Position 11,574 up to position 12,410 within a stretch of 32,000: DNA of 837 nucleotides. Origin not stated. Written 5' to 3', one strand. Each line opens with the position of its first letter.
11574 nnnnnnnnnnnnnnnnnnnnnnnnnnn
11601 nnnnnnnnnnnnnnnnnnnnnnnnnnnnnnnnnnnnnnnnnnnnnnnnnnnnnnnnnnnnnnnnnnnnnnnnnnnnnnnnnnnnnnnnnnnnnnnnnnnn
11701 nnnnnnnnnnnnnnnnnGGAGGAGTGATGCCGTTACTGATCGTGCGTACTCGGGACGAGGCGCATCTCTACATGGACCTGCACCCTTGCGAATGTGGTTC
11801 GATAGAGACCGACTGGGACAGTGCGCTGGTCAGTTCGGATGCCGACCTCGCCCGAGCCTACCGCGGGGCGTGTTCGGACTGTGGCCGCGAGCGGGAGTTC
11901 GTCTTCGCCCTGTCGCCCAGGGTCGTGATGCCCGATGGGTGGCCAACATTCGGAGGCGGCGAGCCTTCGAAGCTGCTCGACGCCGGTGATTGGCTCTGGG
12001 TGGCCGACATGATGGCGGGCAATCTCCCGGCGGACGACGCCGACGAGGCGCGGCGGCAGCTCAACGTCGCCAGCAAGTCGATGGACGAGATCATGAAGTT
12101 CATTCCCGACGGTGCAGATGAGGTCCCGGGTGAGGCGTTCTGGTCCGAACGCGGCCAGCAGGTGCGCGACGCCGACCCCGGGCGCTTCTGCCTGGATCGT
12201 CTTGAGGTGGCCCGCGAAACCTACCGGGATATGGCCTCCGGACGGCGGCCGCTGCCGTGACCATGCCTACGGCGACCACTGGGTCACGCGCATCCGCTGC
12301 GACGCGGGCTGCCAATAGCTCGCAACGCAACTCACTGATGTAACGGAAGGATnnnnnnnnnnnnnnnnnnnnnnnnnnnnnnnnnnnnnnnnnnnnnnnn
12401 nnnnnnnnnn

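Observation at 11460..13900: Three co-directional ORFs directly 3' of the toxin: candidate immunity cassette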

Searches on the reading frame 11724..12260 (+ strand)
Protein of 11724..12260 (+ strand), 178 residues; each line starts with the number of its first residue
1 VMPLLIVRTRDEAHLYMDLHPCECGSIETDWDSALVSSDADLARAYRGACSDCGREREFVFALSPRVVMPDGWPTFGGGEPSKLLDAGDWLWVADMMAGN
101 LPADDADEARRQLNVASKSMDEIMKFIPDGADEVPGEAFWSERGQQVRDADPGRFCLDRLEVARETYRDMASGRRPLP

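Call 7: search_protein_families(library=pfam, proteins=[window:11724-12257:+], max_evalue=1)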
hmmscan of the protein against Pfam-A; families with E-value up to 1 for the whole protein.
window:11724-12257:+ (178 aa): 0 families

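Call 9: search_protein_families(library=ncbifam, proteins=[window:11724-12257:+], max_evalue=1)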
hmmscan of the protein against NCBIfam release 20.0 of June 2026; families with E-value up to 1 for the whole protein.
window:11724-12257:+ (178 aa): 1 family
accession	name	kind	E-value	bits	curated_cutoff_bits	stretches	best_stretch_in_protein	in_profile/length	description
NF009695.0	PRK13222.1-2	equivalog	0.22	11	225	0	104-147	26-69/226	phosphoglycolate phosphatase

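Call 10: find_encoding_contigs(protein=window:11724-12260:+, flank=10000, max_places=10)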
Protein window:11724-12260:+ (178 aa): no gene with exactly this product is on record in the collection.

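Call 11: find_encoding_contigs(protein=window:11727-12257:+, flank=10000, max_places=10)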
Protein seq(177 aa) (177 aa): 3 contigs read that carry it; 2 places shown.
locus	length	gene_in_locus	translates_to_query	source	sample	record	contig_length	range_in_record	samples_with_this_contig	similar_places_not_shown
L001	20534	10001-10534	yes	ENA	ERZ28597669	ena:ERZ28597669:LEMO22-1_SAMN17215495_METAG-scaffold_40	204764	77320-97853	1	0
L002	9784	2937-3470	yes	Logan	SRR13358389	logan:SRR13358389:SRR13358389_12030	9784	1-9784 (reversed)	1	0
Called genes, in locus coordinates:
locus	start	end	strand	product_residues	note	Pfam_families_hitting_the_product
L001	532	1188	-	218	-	-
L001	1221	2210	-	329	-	-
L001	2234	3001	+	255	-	-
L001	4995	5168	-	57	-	-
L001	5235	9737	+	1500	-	PF15644:Gln_amidase (weak)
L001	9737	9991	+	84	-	-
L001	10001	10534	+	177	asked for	-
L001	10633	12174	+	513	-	-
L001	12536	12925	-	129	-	PF02467:Whib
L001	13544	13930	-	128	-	-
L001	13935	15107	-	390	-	PF10340:Say1_Mug180 (weak), PF07859:Abhydrolase_3, PF20434:BD-FAE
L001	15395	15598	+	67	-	-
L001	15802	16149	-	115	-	-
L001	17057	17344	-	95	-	-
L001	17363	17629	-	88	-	-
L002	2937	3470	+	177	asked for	-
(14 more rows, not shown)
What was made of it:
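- Checked: Public gene calls use 84 or 85 aa (call 11). The 177-aa ATG product is the one on record (call 11).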

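Call 23: find_homologous_proteins(query=window:11727-12257:+, max_evalue=0.001)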
Query seq(177 aa) (177 aa): 106 proteins with E <= 0.001 among 327 candidates.
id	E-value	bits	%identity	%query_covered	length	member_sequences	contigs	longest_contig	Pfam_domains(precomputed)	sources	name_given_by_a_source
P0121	8.7e-117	406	100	100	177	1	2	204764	-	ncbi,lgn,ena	-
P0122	1.8e-100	352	86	100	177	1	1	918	-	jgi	-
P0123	4.6e-92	325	79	100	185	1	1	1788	-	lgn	-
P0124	3.3e-87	309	80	97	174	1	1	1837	-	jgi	jgi:hypothetical protein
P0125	4.4e-74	266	65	97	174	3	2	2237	-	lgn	-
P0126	1.3e-72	262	63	97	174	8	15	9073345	-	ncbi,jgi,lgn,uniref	ncbi:hypothetical protein ACFMQL_32280 [Nonomuraea fastidiosa]|jgi:hypothetical protein|uniref:hypot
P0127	9.2e-72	259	64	97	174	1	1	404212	-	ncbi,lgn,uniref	ncbi:hypothetical protein AB0I81_30735 [Nonomuraea sp. NPDC050404]|uniref:hypothetical protein n=1 T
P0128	1.2e-71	259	63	99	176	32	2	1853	-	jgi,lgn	jgi:hypothetical protein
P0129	4.8e-69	250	62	97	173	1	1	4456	-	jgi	jgi:hypothetical protein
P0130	1.2e-68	249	61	99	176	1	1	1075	-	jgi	jgi:hypothetical protein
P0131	2.0e-67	245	61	98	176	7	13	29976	-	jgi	jgi:hypothetical protein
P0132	1.5e-64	235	61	96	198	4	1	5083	-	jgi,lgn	jgi:hypothetical protein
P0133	3.8e-64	234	58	97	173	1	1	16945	-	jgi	jgi:hypothetical protein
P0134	4.7e-64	234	60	95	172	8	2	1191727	-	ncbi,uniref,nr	ncbi:hypothetical protein ACIBIZ_03300 [Nonomuraea spiralis]|uniref:hypothetical protein n=1 Tax=Non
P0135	1.5e-63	232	59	96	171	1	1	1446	-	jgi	jgi:hypothetical protein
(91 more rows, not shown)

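Call 25: find_related_loci(query=A1, collection=genome_contigs, flank=7000)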
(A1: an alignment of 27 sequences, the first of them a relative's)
Query A1 (177 aa) in genome_contigs; peptide patterns used: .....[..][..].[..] (x = any residue, [..] = any of these).
283 stretches matched a pattern; 278 encode a relative of the query (tblastn E <= 1e-3); the best 80 are kept; 80 distinct loci.
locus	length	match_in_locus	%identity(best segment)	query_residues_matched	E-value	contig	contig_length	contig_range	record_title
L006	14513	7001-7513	65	1-171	8e-77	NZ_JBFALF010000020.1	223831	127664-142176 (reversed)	Nonomuraea sp. NPDC050202 NPDC050202_48_A11.ctg-0020, whole genome shotgun sequence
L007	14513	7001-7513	64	1-171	6e-76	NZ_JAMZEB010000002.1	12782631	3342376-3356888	Nonomuraea thailandensis strain DSM 46694 Ga0374030_02, whole genome shotgun sequence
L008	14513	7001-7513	64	1-171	5e-74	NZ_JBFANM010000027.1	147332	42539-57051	Nonomuraea sp. NPDC049709 NPDC049709_104_C2.ctg-0027, whole genome shotgun sequence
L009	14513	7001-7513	64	1-171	1e-73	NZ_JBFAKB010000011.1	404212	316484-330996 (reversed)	Nonomuraea sp. NPDC050404 NPDC050404_155_F7.ctg-0011, whole genome shotgun sequence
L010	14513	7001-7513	63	1-171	6e-74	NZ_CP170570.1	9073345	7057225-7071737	Nonomuraea fastidiosa strain KACC 16795 chromosome, complete genome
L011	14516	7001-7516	61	1-171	3e-73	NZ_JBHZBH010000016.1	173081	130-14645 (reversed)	Nonomuraea sp. NPDC059194 NPDC059194_T43_A11.ctg-0016, whole genome shotgun sequence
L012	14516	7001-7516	60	1-171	5e-73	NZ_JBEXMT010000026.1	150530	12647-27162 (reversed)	Nonomuraea sp. NPDC003804 NPDC003804_11_D7.ctg-0026, whole genome shotgun sequence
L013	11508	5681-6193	63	1-171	8e-73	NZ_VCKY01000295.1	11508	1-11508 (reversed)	Nonomuraea turkmeniaca strain DSM 43926 NODE_295_length_11508_cov_12.7815, whole genome shotgun sequence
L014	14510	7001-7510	64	1-170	1e-72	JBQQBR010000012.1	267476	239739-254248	Nonomuraea sp. 3N208 contig_12, whole genome shotgun sequence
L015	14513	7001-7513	61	1-171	6e-72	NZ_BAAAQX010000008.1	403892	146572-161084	Nonomuraea monospora strain JCM 16114 sequence008, whole genome shotgun sequence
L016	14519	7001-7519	60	1-173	9e-72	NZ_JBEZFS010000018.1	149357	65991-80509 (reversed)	Nonomuraea sp. NPDC048916 NPDC048916_X1_X21.ctg-0018, whole genome shotgun sequence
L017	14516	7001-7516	61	1-172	3e-71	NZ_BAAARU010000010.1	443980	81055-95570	Nonomuraea roseoviolacea subsp. roseoviolacea strain JCM 3145 sequence10, whole genome shotgun sequence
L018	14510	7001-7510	61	1-170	4e-71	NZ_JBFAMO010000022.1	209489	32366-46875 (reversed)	Nonomuraea angiospora strain NPDC049854 NPDC049854_81_C5.ctg-0022, whole genome shotgun sequence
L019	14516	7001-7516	61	1-171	7e-71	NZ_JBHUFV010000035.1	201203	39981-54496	Nonomuraea mangrovi strain CGMCC 4.7425 platanus_K_default_36, whole genome shotgun sequence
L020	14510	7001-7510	61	1-170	5e-71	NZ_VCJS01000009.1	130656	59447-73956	Nonomuraea basaltis strain 160415 NODE_9_length_130656_cov_21.6372, whole genome shotgun sequence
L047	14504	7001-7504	59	1-171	9e-66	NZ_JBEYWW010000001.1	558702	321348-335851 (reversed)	Microbispora sp. NPDC046933 NPDC046933_14_F8.ctg-0001, whole genome shotgun sequence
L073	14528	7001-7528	54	1-175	7e-62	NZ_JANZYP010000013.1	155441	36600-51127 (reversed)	Sphaerisporangium corydalis strain NEAU-YHS15 Scaffold13, whole genome shotgun sequence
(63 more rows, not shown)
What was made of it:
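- ORF2 is present in very many Nonomuraea species, more like a fixed accessory than a polymorphic immunity gene (call 25).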

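Call 39: search_protein_families(library=pfam, proteins=[L047:12-6998:+, L010:23-6835:+, L073:6-7001:+], max_evalue=0.01)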
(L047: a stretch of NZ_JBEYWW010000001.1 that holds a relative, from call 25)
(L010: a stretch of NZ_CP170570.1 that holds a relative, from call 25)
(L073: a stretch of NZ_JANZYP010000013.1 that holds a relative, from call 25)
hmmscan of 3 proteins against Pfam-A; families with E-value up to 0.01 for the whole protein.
L047:12-6998:+ (2329 aa): 0 families

L010:23-6835:+ (2271 aa): 0 families

L073:6-7001:+ (2332 aa): 0 families

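Call 61: search_solved_structures(query=A1, max_evalue=10)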
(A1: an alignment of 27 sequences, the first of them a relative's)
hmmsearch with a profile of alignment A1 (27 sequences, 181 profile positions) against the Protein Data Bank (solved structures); distinct sequences matched with E-value up to 10: 5.
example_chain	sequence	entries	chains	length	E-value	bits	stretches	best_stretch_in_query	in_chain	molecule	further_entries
8dss_A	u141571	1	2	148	0.34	14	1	85-146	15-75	ComE operon protein 1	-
8bd3_U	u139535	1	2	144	0.37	13.8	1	109-173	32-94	Chloroplast oxygen-evolving enhancer protein 3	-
9hd7_Q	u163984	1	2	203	0.61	13.1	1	108-173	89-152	Chloroplast oxygen-evolving enhancer protein 3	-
2jox_A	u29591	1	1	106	0.9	12.6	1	16-66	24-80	Churchill protein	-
2d2m_A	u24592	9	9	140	1.2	12.2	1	39-105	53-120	Giant hemoglobin, A1(b) globin chain | Extracellular giant hemoglobin major globin subunit A1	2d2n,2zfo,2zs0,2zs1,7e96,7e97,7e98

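Call 72: predict_structure(alignment_id=A1)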
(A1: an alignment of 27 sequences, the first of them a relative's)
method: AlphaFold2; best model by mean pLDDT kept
length: 177 residues; sequences in the alignment: 27
mean_pLDDT: 94.5   pTM: 0.88
mean pLDDT of the five models: 94.5, 94.3, 93.7, 93.4, 91.9
residues with pLDDT >= 90: 152; 70-90: 25; 50-70: 0; < 50: 0
segments of 3 or more residues with pLDDT < 50: none
pLDDT, mean of each block of 10 residues (from residue 1): 91 95 94 90 96 97 87 89 97 97 94 97 98 98 98 98 97 85
secondary structure, 60 per line:
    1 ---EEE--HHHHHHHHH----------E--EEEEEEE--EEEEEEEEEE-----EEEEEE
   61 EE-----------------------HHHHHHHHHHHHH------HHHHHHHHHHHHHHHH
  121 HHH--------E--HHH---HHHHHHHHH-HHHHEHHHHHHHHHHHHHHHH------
elements in order: E4-6 H9-17 E31-37 E40-49 E55-62 H86-98 H105-123 H141-149 H151-154 H156-171
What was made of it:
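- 11724..12260 (+): ORF2 (177 aa from ATG 11727), a Cys4 zinc-ribbon plus helical-bundle protein and partner of the aa 3360-3473 module. The AF2 model has pLDDT 94.5 and pTM 0.88 (call 72).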

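Call 75: fold_search(model_id=the predicted structure, library=pdb)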
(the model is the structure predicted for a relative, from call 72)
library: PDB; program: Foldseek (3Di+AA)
matches with E <= 10: 943; with E <= 0.001: 0
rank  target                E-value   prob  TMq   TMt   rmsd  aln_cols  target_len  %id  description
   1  9gex_A                1.8e-02  0.44  0.21  0.24  17.2       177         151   11  Escherichia coli NrdR with unocuppied outer nucleotide-binding site (released 2026-02-18)
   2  9fxk_G                2.7e-02  0.38  0.21  0.24  17.9       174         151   11  Transcription repressor NrdR from E. coli, AMPPNP/ATP-bound state (released 2025-03-19)
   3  3t1t_D                5.4e-02  0.14  0.18  0.17  17.6       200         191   10  MglA bound to GDP in P1 tetrameric arrangement (released 2011-08-31)
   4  4rhg_A                6.9e-02  0.25  0.20  0.13  14.5       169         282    8  Crystal structure of PTPN3 (PTPH1) D811E, C842S mutant in complex with Eps15 pTyr849 peptide (released 2015-03-11)
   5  4rh5_A                8.7e-02  0.23  0.20  0.13  14.4       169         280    8  Crystal structure of PTPN3 (PTPH1) in complex with Eps15 pTyr849 peptide (released 2015-03-11)
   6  3t1t_A                9.8e-02  0.10  0.18  0.17  17.1       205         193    9  MglA bound to GDP in P1 tetrameric arrangement (released 2011-08-31)
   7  3t1o_B                1.1e-01  0.12  0.20  0.19  17.3       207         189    9  MglA bound to GDP (released 2011-08-31)
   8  8s05_B                1.2e-01  0.18  0.19  0.10  13.6       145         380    9  ArnAB complex an archaeal ortholog of the Sec23/24 core motif (released 2025-10-29)
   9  4ri4_A                1.2e-01  0.18  0.19  0.13  15.1       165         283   10  Crystal structure of PTPN3 (PTPH1) Y676I mutant in complex with vanadate (released 2015-03-11)
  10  3t1v_C                1.5e-01  0.09  0.17  0.17  17.1       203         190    8  MglA bound to GDP in P2(1) tetrameric arrangement (released 2011-08-31)
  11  4qum_A                1.6e-01  0.18  0.20  0.14  15.0       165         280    8  Crystal structure of PTPN3 (PTPH1) in complex with a dually phosphorylated MAPK12 peptide (released 2014-12-10)
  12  1ygr_A                1.6e-01  0.13  0.18  0.07  14.8       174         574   12  Crystal structure of the tandem phosphatase domain of RPTP CD45 (released 2005-02-22)
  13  4ri5_A                1.7e-01  0.18  0.21  0.14  15.2       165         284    8  Crystal structure of PTPN3 (PTPH1) D811E mutant in complex with metavanadate (released 2015-03-11)
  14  4s0g_A                1.8e-01  0.18  0.21  0.14  15.3       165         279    8  Crystal structure of PTPN3 (PTPH1) in complex with Eps15 pTyr849 P850V peptide (released 2015-03-11)
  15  4qun_A                2.0e-01  0.16  0.21  0.14  13.7       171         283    8  Crystal structure of the PTPN3 (PTPH1) catalytic domain C842S mutant (released 2014-12-10)
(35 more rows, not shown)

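Call 85: fold_search(model_id=the predicted structure, library=viral)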
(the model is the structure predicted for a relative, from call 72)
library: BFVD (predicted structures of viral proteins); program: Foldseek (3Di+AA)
matches with E <= 10: 1323; with E <= 0.001: 0
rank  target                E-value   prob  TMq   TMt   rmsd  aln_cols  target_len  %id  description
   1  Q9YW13                1.6e-02  0.69  0.25  0.31  15.5       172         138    8  Phospholipase A2-like domain-containing protein [Melanoplus sanguinipes entomopoxvirus]
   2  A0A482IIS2            1.8e-02  0.12  0.14  0.10  16.7       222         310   14  (no name in the UniProt tables at hand)
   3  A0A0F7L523            2.5e-02  1.00  0.22  0.57   2.8        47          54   15  Uncharacterized protein [uncultured marine virus]
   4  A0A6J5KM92            5.7e-02  0.85  0.19  0.29   8.5        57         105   21  COG1327 Predicted transcriptional regulator, consists of a Zn-ribbon and ATP-cone domains [uncultured Caudovirales phage]
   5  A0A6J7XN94            7.2e-02  0.16  0.19  0.16  19.4       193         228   12  Essential recombination function protein [uncultured Caudovirales phage]
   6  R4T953                7.7e-02  0.99  0.22  0.23   2.6        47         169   28  Uncharacterized protein [Halogranum tailed virus 1]
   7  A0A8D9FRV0            7.7e-02  0.57  0.19  0.20  11.7       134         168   10  UVR domain-containing protein [uncultured marine phage]
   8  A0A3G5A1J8            9.1e-02  0.16  0.20  0.09  11.9       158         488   10  VWFA domain-containing protein [Harvfovirus sp.]
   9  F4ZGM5                9.7e-02  0.15  0.18  0.08  15.1       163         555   11  (no name in the UniProt tables at hand)
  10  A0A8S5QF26            9.7e-02  0.12  0.16  0.18  17.2       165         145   12  Uncharacterized protein [Siphoviridae sp. ctbvd11]
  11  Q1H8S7                1.0e-01  0.23  0.22  0.16  14.6       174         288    8  Putative tyrosine phosphatase protein [Toxoneuron nigriceps polydnavirus]
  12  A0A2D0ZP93            1.2e-01  0.10  0.17  0.17  23.9       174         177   10  (no name in the UniProt tables at hand)
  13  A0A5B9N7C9            1.2e-01  0.96  0.20  0.35   3.7        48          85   29  Uncharacterized protein [Aeromonas phage 2L372X]
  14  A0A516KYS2            1.2e-01  0.84  0.24  0.43   7.7        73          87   19  (no name in the UniProt tables at hand)
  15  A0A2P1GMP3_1          1.2e-01  0.12  0.19  0.03  29.7       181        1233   10  Genome polyprotein [Wenzhou pesti-like virus 1]
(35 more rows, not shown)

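Call 96: find_encoding_contigs(protein=P0123, flank=3000, max_places=2)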
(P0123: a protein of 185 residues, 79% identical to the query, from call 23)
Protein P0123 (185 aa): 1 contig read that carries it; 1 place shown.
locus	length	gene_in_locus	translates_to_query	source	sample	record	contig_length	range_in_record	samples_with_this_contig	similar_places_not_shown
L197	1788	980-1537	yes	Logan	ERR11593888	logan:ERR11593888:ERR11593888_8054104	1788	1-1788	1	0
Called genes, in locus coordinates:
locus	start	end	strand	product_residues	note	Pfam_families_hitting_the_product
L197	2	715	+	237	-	?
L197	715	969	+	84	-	-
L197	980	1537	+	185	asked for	-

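Call 97: find_encoding_contigs(protein=P0125, flank=3000, max_places=2)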
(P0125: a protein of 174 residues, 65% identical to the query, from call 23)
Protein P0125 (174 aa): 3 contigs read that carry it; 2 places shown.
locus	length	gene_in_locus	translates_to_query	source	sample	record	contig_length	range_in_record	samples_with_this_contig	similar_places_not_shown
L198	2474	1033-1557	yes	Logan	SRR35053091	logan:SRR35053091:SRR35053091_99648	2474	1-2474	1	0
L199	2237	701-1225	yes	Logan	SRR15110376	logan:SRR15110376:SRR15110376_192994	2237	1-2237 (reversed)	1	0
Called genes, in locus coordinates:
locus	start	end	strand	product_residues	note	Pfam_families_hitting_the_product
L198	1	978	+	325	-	?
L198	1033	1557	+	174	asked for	-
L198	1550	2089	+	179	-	-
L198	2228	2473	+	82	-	?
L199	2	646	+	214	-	?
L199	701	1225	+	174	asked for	-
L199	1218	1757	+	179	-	-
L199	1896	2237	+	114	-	?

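Call 105: search_protein_families(library=phrogs, proteins=[window:11727-12257:+], max_evalue=0.1)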
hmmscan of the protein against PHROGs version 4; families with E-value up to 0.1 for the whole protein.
window:11727-12257:+ (177 aa): 0 families

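Call 106: search_protein_families(library=padloc, proteins=[window:11727-12257:+], max_evalue=0.1)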
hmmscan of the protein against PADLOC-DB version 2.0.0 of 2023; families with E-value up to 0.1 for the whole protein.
window:11727-12257:+ (177 aa): 0 families

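Call 108: search_solved_structures(query=L010:8126-9469:+, max_evalue=0.001)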
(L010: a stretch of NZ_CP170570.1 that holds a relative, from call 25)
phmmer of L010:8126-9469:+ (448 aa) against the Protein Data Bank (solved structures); distinct sequences matched with E-value up to 0.001: 0.
